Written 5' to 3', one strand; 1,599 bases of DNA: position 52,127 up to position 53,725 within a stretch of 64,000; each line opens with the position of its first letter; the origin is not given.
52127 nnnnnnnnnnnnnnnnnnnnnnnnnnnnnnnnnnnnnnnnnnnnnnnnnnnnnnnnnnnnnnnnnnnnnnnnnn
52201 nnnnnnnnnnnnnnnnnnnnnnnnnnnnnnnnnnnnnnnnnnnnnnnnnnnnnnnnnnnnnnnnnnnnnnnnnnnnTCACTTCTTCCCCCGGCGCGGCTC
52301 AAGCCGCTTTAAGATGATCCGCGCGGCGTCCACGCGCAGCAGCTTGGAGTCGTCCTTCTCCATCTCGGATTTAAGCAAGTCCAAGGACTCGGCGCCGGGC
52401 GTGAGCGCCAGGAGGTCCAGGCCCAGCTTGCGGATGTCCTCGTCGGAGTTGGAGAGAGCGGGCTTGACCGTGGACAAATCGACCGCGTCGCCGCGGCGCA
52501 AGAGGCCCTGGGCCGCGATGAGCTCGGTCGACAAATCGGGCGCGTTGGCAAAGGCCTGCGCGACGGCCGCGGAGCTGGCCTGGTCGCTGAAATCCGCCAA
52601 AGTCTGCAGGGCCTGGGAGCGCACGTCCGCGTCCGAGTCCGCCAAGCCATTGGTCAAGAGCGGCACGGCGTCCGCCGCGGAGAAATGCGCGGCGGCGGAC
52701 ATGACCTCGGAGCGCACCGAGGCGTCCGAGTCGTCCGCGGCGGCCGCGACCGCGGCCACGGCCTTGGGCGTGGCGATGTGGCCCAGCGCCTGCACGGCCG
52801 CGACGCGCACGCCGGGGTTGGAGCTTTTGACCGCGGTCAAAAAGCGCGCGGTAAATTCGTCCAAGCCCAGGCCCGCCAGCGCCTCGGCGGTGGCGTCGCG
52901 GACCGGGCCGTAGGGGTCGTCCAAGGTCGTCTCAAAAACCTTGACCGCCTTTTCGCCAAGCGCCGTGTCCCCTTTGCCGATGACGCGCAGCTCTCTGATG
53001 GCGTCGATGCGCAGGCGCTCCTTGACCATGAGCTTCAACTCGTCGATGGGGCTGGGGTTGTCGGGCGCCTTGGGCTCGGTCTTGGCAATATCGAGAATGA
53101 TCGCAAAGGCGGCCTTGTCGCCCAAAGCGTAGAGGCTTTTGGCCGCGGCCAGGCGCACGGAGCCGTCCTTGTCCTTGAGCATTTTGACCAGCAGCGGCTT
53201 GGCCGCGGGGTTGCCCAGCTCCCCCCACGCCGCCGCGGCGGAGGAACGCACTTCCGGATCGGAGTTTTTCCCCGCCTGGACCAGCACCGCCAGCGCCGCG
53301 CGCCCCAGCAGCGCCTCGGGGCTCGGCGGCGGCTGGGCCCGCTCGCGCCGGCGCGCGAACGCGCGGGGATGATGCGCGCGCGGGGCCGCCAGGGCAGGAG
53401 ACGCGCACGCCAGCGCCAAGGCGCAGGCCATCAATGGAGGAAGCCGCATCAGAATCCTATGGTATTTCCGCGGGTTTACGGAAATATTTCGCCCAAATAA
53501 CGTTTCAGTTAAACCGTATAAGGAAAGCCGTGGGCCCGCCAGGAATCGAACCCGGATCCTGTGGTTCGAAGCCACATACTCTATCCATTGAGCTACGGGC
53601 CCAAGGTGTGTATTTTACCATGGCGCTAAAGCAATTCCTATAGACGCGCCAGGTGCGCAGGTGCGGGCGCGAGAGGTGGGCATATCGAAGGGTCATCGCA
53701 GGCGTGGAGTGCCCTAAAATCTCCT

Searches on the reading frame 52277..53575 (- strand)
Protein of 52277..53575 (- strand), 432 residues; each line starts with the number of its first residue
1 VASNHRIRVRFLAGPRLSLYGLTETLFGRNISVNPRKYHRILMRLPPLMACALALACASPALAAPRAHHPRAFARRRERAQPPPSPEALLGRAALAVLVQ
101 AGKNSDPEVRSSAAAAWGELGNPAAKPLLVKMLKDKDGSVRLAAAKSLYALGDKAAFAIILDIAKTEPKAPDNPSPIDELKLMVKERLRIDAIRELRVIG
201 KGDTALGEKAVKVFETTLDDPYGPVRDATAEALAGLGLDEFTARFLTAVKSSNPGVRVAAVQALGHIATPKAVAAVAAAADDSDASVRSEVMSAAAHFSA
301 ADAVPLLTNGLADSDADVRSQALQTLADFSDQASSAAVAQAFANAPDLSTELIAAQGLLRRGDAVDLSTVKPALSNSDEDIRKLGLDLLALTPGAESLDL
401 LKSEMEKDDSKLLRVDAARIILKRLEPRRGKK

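Call 71: search_protein_families(library=pfam, proteins=[window:52277-53575:-], max_evalue=0.00001)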
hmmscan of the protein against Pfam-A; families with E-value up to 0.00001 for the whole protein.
window:52277-53575:- (432 aa): 5 families
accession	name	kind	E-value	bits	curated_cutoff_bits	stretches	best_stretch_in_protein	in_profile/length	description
PF13646.12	HEAT_2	-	6.9e-34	116.4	27.7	3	96-169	2-76/88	HEAT repeats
PF02985.28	HEAT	-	6.9e-25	85.2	23.5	0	127-153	3-29/31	HEAT repeat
PF03130.22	HEAT_PBS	-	8.3e-10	38.6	20.9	0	140-162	1-23/27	PBS lyase HEAT-like repeat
PF13513.12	HEAT_EZ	-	6.3e-08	33.4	27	0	300-327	26-53/55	HEAT-like repeat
PF21581.3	SCD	-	1.3e-06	29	27.5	0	296-343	24-71/75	Stromalin conservative domain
